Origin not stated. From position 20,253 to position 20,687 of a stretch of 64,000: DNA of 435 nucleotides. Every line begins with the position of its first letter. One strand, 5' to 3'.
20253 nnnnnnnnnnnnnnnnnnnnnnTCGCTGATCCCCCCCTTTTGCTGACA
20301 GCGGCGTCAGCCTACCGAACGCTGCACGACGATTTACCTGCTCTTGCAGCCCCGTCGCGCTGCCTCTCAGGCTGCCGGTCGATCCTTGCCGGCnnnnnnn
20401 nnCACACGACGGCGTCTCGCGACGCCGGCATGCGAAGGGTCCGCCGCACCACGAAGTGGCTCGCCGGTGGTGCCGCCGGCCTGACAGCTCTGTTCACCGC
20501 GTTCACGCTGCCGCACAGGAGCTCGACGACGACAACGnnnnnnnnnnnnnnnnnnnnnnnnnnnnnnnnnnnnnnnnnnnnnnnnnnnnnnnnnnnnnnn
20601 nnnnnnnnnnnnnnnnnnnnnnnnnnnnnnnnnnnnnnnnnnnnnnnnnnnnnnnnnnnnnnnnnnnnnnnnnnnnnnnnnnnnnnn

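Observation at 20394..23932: Five translationally coupled genes: tethered poly-Ser protein ending in SGAS, ApbE, di-haem membrane protein, NuoF-like flavoprotein and ferredoxin, with no recognisable FMN-binding domain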

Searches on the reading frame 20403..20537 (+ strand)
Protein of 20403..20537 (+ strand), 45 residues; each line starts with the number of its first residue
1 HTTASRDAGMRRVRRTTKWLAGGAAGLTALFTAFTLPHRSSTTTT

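Call 29: find_homologous_proteins(query=A2, max_evalue=0.001)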
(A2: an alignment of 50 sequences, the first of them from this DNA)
Query A2 (50 sequences) (45 aa, profile of the alignment): 74 proteins with E <= 0.001 among 2375 candidates.
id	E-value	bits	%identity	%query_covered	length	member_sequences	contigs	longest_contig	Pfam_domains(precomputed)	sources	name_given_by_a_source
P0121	2.1e-15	74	45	64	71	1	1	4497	-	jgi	jgi:hypothetical protein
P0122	2.5e-14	71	41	64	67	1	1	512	-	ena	-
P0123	2.0e-12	65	45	64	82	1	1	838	-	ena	-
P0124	3.8e-12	64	38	71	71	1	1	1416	-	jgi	jgi:hypothetical protein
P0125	2.6e-9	55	50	73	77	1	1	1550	-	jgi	jgi:hypothetical protein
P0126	7.5e-9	53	37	78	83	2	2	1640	-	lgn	-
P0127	1.3e-8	52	37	78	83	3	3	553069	-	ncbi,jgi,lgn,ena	jgi:hypothetical protein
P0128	2.8e-8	51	53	42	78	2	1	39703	-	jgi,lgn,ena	jgi:hypothetical protein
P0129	4.7e-8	51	47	71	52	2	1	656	-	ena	-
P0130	8.3e-8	50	35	76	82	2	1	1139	-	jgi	jgi:hypothetical protein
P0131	1.2e-7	49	-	-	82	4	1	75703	-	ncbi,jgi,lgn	ncbi:MAG TPA: hypothetical protein VGI64_13015 [Streptosporangiaceae bacterium]|jgi:hypothetical pro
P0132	1.3e-7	49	31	100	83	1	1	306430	-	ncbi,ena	-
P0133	1.7e-7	49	35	76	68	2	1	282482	-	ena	-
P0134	2.1e-7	49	37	78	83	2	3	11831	-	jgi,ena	-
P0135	3.0e-7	48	44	96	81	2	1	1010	-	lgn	-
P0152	4.3e-6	44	41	98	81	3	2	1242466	-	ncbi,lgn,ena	-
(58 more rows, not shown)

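Call 64: find_encoding_contigs(protein=P0127, flank=5000, max_places=2)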
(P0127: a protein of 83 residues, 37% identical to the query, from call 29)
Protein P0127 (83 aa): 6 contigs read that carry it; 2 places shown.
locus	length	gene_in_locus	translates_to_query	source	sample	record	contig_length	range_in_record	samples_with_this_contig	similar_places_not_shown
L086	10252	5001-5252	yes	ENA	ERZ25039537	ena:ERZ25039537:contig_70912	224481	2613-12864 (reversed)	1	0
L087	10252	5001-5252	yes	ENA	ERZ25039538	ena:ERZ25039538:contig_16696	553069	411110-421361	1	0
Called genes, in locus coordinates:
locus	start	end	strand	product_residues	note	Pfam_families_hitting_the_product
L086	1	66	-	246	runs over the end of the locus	PF23198:PDE8A_N (faint), PF00072:Response_reg, PF00486:Trans_reg_C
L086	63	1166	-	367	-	PF00512:HisKA, PF02518:HATPase_c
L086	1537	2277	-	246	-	PF00300:His_Phos_1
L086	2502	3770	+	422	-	PF13439:Glyco_transf_4, PF20706:GT4-conflict, PF13579:Glyco_trans_4_4, PF00534:Glycos_transf_1, PF13692:Glyco_trans_1_4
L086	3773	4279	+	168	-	PF10722:YbjN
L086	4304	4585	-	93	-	PF02583:Trns_repr_metal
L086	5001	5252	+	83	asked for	-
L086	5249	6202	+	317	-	PF02424:ApbE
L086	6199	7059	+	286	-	PF01794:Ferric_reduct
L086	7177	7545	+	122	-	PF01512:Complex1_51K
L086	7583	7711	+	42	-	-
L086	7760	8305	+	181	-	PF10531:SLBB, PF22461:SLBB_2 (faint), PF10589:NADH_4Fe-4S (faint)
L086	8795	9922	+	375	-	PF02515:CoA_transf_3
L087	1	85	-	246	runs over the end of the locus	PF23198:PDE8A_N (faint), PF00072:Response_reg, PF00486:Trans_reg_C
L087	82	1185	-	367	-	PF00512:HisKA, PF02518:HATPase_c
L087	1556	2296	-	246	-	PF00300:His_Phos_1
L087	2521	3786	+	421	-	PF13439:Glyco_transf_4, PF20706:GT4-conflict, PF13579:Glyco_trans_4_4, PF00534:Glycos_transf_1, PF13692:Glyco_trans_1_4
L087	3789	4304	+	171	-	PF10722:YbjN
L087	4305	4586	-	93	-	PF02583:Trns_repr_metal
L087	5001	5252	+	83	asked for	-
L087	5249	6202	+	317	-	PF02424:ApbE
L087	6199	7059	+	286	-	PF01794:Ferric_reduct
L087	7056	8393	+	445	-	PF01512:Complex1_51K, PF10531:SLBB, PF10589:NADH_4Fe-4S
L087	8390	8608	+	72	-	PF13459:Fer4_15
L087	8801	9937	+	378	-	PF02515:CoA_transf_3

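Call 65: find_encoding_contigs(protein=P0152, flank=5000, max_places=2)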
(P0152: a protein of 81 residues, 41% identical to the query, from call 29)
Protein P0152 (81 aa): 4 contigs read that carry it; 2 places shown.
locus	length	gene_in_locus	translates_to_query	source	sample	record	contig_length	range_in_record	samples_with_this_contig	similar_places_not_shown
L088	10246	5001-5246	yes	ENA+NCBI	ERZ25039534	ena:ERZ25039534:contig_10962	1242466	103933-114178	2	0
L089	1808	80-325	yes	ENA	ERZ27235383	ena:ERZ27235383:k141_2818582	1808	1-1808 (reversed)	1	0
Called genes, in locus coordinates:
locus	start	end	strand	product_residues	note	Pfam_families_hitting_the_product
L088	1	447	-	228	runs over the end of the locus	PF00072:Response_reg, PF23198:PDE8A_N (faint), PF00486:Trans_reg_C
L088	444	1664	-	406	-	PF00512:HisKA, PF02518:HATPase_c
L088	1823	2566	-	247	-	PF00300:His_Phos_1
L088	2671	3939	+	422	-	PF13439:Glyco_transf_4, PF20706:GT4-conflict, PF13579:Glyco_trans_4_4, PF00534:Glycos_transf_1, PF13692:Glyco_trans_1_4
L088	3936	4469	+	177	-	PF10722:YbjN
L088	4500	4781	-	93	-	PF02583:Trns_repr_metal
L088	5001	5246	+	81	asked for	-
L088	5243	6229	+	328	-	PF02424:ApbE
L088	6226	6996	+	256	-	PF01794:Ferric_reduct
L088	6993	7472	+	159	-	PF01512:Complex1_51K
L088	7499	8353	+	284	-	PF10531:SLBB, PF10589:NADH_4Fe-4S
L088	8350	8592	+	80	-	PF13459:Fer4_15, PF13370:Fer4_13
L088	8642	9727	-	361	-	-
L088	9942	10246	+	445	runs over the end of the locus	PF01554:MatE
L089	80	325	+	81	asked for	-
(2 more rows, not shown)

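Call 66: search_protein_families(library=ncbifam, proteins=[L087:4305-4583:-], max_evalue=0.00001)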
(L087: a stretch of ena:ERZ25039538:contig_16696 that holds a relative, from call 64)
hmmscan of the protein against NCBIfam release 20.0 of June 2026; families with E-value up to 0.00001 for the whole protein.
L087:4305-4583:- (92 aa): 3 families
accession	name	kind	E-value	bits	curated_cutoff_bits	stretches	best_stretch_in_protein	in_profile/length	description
NF052430.1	repress_RicR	exception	5.5e-43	145.5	175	1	1-92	2-93/93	copper-sensing transcriptional repressor RicR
NF008464.0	PRK11352.1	equivalog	1e-09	38.6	133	1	5-67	6-68/91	formaldehyde-responsive transcriptional repressor FrmR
NF011613.0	PRK15039.1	equivalog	5.8e-08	33.3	138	1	5-67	6-69/90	Ni(II)/Co(II)-binding transcriptional repressor RcnR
